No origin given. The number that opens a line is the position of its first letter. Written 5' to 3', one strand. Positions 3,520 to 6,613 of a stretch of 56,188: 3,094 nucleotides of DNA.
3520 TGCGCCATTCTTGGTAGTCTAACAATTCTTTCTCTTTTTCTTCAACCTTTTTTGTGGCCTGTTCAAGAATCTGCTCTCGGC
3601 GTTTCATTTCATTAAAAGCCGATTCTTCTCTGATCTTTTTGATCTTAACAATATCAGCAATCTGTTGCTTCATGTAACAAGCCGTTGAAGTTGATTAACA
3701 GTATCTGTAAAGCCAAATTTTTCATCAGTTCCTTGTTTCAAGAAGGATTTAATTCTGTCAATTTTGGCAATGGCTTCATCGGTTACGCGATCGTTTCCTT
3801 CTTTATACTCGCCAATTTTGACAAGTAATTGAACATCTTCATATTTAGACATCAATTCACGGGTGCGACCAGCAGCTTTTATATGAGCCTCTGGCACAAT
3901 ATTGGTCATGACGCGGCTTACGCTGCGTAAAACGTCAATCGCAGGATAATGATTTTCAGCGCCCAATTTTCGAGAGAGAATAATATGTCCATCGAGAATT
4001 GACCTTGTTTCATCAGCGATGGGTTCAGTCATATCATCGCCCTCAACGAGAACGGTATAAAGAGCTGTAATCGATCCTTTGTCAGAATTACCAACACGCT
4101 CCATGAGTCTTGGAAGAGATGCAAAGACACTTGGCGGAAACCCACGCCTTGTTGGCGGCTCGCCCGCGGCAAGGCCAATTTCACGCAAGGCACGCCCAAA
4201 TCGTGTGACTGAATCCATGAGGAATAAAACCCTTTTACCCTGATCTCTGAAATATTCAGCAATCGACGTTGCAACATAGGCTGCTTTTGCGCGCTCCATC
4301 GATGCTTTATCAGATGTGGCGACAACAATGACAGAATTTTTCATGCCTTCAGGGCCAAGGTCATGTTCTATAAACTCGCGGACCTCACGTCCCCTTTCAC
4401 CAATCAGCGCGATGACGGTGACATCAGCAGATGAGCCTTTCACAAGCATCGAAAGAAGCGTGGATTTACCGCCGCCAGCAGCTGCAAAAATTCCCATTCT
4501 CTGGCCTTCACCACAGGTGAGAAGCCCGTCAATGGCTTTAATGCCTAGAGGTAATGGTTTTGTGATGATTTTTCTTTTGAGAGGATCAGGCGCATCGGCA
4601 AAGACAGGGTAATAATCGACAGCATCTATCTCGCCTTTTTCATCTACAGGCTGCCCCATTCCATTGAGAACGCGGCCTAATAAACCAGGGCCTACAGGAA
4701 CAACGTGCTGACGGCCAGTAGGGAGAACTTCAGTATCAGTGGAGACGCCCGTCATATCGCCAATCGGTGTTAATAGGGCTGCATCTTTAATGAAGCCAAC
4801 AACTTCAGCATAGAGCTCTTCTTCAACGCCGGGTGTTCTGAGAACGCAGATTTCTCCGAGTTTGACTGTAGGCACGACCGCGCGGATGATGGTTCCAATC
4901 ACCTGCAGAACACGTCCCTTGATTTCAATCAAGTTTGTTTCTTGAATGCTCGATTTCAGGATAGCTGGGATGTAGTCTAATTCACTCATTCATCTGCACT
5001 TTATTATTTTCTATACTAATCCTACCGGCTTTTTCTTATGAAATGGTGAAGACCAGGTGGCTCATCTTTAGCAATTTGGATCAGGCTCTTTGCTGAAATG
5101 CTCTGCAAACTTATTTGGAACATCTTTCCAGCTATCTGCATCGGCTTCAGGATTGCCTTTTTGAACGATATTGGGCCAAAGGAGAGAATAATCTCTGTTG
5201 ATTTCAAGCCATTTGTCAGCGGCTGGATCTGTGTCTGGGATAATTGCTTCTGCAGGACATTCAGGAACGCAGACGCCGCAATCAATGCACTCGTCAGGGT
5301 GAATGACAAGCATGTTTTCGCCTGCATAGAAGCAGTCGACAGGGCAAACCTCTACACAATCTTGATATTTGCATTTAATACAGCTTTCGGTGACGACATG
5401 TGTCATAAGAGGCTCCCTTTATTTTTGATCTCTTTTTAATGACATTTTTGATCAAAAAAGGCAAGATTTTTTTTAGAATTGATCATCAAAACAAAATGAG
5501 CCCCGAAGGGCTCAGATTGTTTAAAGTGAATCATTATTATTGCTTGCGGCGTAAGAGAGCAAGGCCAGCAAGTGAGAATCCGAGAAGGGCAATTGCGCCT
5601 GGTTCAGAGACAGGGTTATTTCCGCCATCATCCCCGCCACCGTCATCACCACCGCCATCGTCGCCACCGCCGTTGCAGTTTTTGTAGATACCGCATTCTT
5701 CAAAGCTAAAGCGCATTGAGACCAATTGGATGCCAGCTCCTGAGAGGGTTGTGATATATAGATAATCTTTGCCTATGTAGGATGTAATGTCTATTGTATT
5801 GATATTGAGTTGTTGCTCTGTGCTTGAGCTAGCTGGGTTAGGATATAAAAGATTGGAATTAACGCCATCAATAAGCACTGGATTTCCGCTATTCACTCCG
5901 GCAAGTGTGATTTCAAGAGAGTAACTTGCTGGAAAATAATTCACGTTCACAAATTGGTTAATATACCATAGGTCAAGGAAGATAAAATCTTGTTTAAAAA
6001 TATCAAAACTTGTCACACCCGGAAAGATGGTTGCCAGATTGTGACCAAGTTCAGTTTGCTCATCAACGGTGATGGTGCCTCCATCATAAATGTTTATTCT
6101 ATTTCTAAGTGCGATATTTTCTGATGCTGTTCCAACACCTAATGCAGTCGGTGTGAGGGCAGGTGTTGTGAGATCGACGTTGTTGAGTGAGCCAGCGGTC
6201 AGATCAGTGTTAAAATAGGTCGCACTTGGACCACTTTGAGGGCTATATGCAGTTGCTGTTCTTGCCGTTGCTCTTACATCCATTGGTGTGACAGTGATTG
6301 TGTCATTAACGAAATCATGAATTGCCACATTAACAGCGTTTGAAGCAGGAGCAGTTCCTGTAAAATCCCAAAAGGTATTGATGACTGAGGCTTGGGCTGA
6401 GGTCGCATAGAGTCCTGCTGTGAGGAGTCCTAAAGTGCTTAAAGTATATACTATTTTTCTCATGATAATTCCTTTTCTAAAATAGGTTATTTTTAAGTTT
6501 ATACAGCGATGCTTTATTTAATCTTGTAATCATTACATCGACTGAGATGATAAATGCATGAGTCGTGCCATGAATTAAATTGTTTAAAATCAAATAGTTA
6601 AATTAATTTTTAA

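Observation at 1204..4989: Isolated sctN-sctO-sctP-sctQ injectisome sub-operon in an alphaproteobacterial-looking, AT-rich genome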

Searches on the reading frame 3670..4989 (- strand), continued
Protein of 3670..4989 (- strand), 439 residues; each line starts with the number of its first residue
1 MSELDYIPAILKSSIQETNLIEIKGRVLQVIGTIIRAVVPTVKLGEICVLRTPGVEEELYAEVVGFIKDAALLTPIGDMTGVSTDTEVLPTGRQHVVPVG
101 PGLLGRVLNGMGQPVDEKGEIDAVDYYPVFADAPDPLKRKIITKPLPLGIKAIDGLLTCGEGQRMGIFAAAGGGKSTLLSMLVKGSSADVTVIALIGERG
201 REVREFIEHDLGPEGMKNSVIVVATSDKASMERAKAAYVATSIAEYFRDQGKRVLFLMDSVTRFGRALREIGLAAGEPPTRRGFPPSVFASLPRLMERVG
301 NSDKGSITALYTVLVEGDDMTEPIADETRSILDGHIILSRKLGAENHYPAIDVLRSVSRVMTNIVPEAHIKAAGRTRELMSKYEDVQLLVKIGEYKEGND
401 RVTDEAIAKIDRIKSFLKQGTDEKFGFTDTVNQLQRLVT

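Call 75: search_protein_families(library=ncbifam, proteins=[L126:11584-12021:+, L126:12053-12388:+, L126:8941-9207:+, L126:9207-10004:+, L128:10773-11510:+, L001:16534-17583:-, L002:14875-16317:+, L126:7097-8140:-], max_evalue=0.001)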
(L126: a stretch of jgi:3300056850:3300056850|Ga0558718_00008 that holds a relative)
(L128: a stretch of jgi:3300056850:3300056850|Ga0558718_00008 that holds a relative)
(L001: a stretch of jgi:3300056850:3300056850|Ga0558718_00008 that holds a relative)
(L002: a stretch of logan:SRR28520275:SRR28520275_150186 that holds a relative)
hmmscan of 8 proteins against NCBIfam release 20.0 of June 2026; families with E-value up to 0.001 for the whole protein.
L126:11584-12021:+ (145 aa): 4 families
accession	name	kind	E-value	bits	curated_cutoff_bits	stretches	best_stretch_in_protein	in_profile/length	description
NF003144.0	PRK04069.1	equivalog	1.1e-11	44.4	145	1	47-144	43-143/161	anti-sigma B factor RsbW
TIGR01924.1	rsbW_low_gc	equivalog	2e-09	37.1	155.05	1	46-131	42-131/159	anti-sigma B factor RsbW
TIGR01925.2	spIIAB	equivalog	4.1e-08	33.2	135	1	44-134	35-125/137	anti-sigma F factor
NF041045.1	RsbA_anti_sig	subfamily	0.00012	21.5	210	1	19-130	187-289/303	anti-sigma factor RsbA family regulatory protein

L126:12053-12388:+ (111 aa): 2 families
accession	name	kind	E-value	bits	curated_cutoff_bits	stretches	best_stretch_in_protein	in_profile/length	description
TIGR00377.1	ant_ant_sig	superfamily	7.6e-19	67.6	53.45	1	3-103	5-105/108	anti-sigma factor antagonist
TIGR02886.1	spore_II_AA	equivalog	1.1e-15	57.5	114.75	1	6-108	4-106/106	anti-sigma F factor antagonist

L126:8941-9207:+ (88 aa): 5 families
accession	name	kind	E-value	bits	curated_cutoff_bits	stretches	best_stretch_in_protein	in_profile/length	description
TIGR01403.1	fliQ_rel_III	equivalog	8.6e-32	109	76.5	1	6-84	2-80/81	type III secretion system export apparatus subunit SctS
NF011877.0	PRK15350.1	equivalog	9.8e-23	80.4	104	1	1-79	1-79/88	EscS/YscS/HrcS family type III secretion system export apparatus protein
TIGR01402.1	fliQ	equivalog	1.4e-22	79.6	88.9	1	1-84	1-84/88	flagellar biosynthesis protein FliQ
NF004671.0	PRK06010.1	subfamily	6.5e-21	74.1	104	1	1-81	1-81/88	flagellar biosynthesis protein FliQ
NF011861.0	PRK15333.1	equivalog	2.4e-15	56.7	108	1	11-76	9-74/86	EscS/YscS/HrcS family type III secretion system export apparatus protein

L126:9207-10004:+ (265 aa): 5 families
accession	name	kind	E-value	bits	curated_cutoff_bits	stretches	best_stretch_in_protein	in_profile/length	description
TIGR01401.1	fliR_like_III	equivalog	4.1e-72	242.8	163.05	1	14-259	7-250/253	type III secretion system export apparatus subunit SctT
TIGR01400.1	fliR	equivalog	7.4e-39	133.8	168.6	1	18-250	4-234/245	flagellar biosynthetic protein FliR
NF011876.0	PRK15349.1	equivalog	1.4e-32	113.6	275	1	13-244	7-239/259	EscT/YscT/HrcT family type III secretion system export apparatus protein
NF009411.0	PRK12772.1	equivalog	2.2e-23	82.5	739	1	14-257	6-247/610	fused FliR family export protein/FlhB family type III secretion system protein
NF009416.1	PRK12780.1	equivalog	1.3e-12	47.8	306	1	18-237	9-228/247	flagellar biosynthesis protein FliR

L128:10773-11510:+ (245 aa): 0 families

L001:16534-17583:- (349 aa): 3 families
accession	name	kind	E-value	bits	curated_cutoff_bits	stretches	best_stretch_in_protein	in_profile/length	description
NF046030.1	ProtAdlyltaseSoFic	equivalog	1.1e-20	73.9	550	1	156-346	151-346/361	protein adenylyltransferase Fic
TIGR02613.1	mob_myst_B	hypoth_equivalog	4.8e-08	33.1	124.4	1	110-245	41-172/186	mobile mystery protein B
NF033788.1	HTH_metalloreg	subfamily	0.00014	21.6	55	1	296-349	16-69/77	metalloregulator ArsR/SmtB family transcription factor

L002:14875-16317:+ (480 aa): 0 families

L126:7097-8140:- (347 aa): 4 families
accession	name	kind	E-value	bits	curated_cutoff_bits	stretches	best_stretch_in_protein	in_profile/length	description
NF041351.1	XopL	equivalog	4.1e-10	39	500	1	201-277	175-252/497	type III secretion system leucine-rich repeat domain-containing effector XopL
NF041381.1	XopAC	subfamily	1.1e-09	37.5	450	1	193-277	81-165/451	XopAC/AvrAC family type III secretion system effector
NF041400.1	XopAE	equivalog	2.6e-08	33.2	600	1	204-277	115-190/478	type III secretion system effector XopAE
NF047464.1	FibnectbindLIC11051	equivalog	2.6e-05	22.9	1000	1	195-278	527-610/685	LIC_11051 family fibronectin-binding protein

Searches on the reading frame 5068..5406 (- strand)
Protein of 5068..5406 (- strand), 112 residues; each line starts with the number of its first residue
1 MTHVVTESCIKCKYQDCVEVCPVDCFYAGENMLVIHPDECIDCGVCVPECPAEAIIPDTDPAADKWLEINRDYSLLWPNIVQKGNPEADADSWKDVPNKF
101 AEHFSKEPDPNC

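Call 3: search_protein_families(library=pfam, proteins=[window:5068-5406:-], max_evalue=0.1)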
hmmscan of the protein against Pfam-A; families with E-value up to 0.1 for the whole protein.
window:5068-5406:- (112 aa): 14 families
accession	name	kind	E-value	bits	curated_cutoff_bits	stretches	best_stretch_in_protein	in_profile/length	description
PF11953.13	DUF3470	-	1.3e-16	60.7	23.2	1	65-105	2-42/42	Domain of unknown function (DUF3470)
PF00037.32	Fer4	-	9.7e-09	35.1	21.1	1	34-55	2-23/24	4Fe-4S binding domain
PF13237.11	Fer4_10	-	3e-08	33.9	25.5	2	6-51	6-53/53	4Fe-4S dicluster domain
PF12797.12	Fer4_2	-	3.7e-08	33.3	24.5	2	34-52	4-22/22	4Fe-4S binding domain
PF12837.12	Fer4_6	-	4.7e-07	29.9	25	2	37-55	6-24/24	4Fe-4S binding domain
PF12838.12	Fer4_7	-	5.7e-07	30.4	27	1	8-54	1-52/52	4Fe-4S dicluster domain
PF13484.11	Fer4_16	-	1e-06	29.8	30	1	39-65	1-26/66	4Fe-4S double cluster binding domain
PF13187.11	Fer4_9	-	3.1e-06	27.5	27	1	9-55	2-52/52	4Fe-4S dicluster domain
PF13183.11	Fer4_8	-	1.6e-05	25.7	27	1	38-54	3-19/68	4Fe-4S dicluster domain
PF14697.11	Fer4_21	-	2.1e-05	25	35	1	34-58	2-29/59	4Fe-4S dicluster domain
PF13534.11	Fer4_17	-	2.2e-05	25.3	22.2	1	39-58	1-20/61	4Fe-4S dicluster domain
PF12800.12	Fer4_4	-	3.4e-05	24.3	24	1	37-52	1-16/17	4Fe-4S binding domain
PF25160.1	LdpA_Fe-S-bd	-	0.0012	19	27.6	1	15-55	7-43/49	LdpA Fe-S cluster-binding domain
PF12798.12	Fer4_3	-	0.066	14.5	27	0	40-54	1-15/15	4Fe-4S binding domain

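Call 4: search_protein_families(library=ncbifam, proteins=[window:5068-5406:-], max_evalue=0.1)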
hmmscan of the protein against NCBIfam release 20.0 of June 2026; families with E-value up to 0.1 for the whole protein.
window:5068-5406:- (112 aa): 74 families (the best 25 are shown)
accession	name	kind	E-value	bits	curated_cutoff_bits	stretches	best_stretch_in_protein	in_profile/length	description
NF045490.1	FdxA_Protbact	equivalog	4.7e-48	161.8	135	1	1-101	1-103/104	ferredoxin FdxA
NF045480.1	FdxA_Actino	equivalog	1.1e-22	80.3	125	1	1-71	1-70/107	ferredoxin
NF058577.1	FdxA_fam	equivalog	1.4e-13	50.8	65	1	1-54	1-52/52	4Fe-4S ferredoxin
TIGR04105.1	FeFe_hydrog_B1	subfamily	2.7e-10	39.5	450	1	3-62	107-166/462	monomeric [FeFe] hydrogenase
NF038355.1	FDH3_beta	equivalog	5.7e-09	36.3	240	1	5-54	50-100/180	formate dehydrogenase FDH3 subunit beta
NF040864.1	HgcB_ferredoxin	equivalog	3.2e-08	33.3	99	1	5-55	12-61/93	mercury methylation ferredoxin HgcB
TIGR01944.1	rnfB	subfamily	3.7e-08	33.1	68.7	1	3-58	109-163/190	RnfABCDGE type electron transport complex subunit B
NF045874.1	Vhu_polyferre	exception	1.9e-07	30.2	600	1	4-56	125-175/381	F420-non-reducing hydrogenase associated-polyferredoxin VhuB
NF041715.1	arsenate_red_ArrB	equivalog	2e-07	30.8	450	1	7-66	55-115/233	arsenate respiratory reductase iron-sulfur subunit ArrB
NF043039.1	HgcAB_like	equivalog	4.5e-07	29.8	285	1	5-55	298-349/350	HgcAB-like fusion protein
NF005503.0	PRK07118.1-2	equivalog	5.1e-07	29.2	252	1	8-55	139-184/292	RnfABCDGE type electron transport complex subunit B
TIGR03149.1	cyt_nit_nrfC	equivalog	6.1e-07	29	377.6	1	5-65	90-153/225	cytochrome c nitrite reductase Fe-S protein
NF011569.0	PRK14993.1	equivalog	1.5e-06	27.8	416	1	7-65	98-158/244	tetrathionate reductase subunit TtrB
NF033683.1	di_4Fe-4S_YfhL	equivalog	1.7e-06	28.3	86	2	35-58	4-27/80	YfhL family 4Fe-4S dicluster ferredoxin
TIGR03224.1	benzo_boxA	equivalog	4.2e-06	25.9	459.2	1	6-55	9-56/411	benzoyl-CoA 2,3-epoxidase subunit BoxA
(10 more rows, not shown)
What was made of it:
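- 5068..5406 (-): fdxA ferredoxin, upstream flank, 78 nt from sctN; not a T3SS gene, possibly co-transcribed. NF045490 FdxA scores 162 bits against a cut-off of 135 (call 4).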

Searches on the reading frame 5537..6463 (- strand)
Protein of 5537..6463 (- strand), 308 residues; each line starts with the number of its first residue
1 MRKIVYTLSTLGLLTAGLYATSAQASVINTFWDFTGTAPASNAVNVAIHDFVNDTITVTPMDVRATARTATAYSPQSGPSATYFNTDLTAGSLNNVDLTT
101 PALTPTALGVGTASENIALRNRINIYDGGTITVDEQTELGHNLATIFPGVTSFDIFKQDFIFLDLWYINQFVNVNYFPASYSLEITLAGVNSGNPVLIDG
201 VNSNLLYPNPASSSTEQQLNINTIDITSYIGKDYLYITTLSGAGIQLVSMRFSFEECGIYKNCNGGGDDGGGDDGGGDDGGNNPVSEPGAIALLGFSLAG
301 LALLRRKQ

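Call 3: search_protein_families(library=pfam, proteins=[window:5537-6463:-], max_evalue=0.1)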
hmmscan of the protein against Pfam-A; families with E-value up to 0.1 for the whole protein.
window:5537-6463:- (308 aa): 2 families
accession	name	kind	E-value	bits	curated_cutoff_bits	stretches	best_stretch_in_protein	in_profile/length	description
PF07589.16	PEP-CTERM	-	0.0024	18.3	20.7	1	284-306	1-24/24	PEP-CTERM motif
PF18205.6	VPDSG-CTERM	-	0.044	14.1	25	1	291-307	9-25/26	VPDSG-CTERM motif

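Call 4: search_protein_families(library=ncbifam, proteins=[window:5537-6463:-], max_evalue=0.1)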
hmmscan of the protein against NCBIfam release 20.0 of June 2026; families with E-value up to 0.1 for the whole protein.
window:5537-6463:- (308 aa): 7 families
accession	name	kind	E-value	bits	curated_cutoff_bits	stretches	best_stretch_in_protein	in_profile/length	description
NF041927.1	Xrt_dep_XDP1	equivalog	1.8e-05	24.8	125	1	283-308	217-242/242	exosortase-dependent surface protein XDP1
NF038125.1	PEP_CTERM_THxN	subfamily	9.3e-05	22.1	85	1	285-308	223-246/246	THxN family PEP-CTERM protein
NF041538.1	PEP_EDSA_1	subfamily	0.0013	18.5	100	1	285-307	284-306/307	EDSAP-1 family PEP-CTERM protein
TIGR02595.1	PEP_CTERM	domain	0.0043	17.8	16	1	285-308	1-23/24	PEP-CTERM sorting domain-containing protein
NF033947.0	PEP-cistern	hypoth_equivalog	0.011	15.5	60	1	266-307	155-195/195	cistern family PEP-CTERM protein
NF038118.1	PEP_CTERM_CCXG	equivalog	0.011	15.4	90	1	280-308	171-199/199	CCXG family PEP-CTERM protein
TIGR03778.1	VPDSG_CTERM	subfamily_domain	0.038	14.1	22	1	291-307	8-24/24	VPDSG-CTERM sorting domain-containing protein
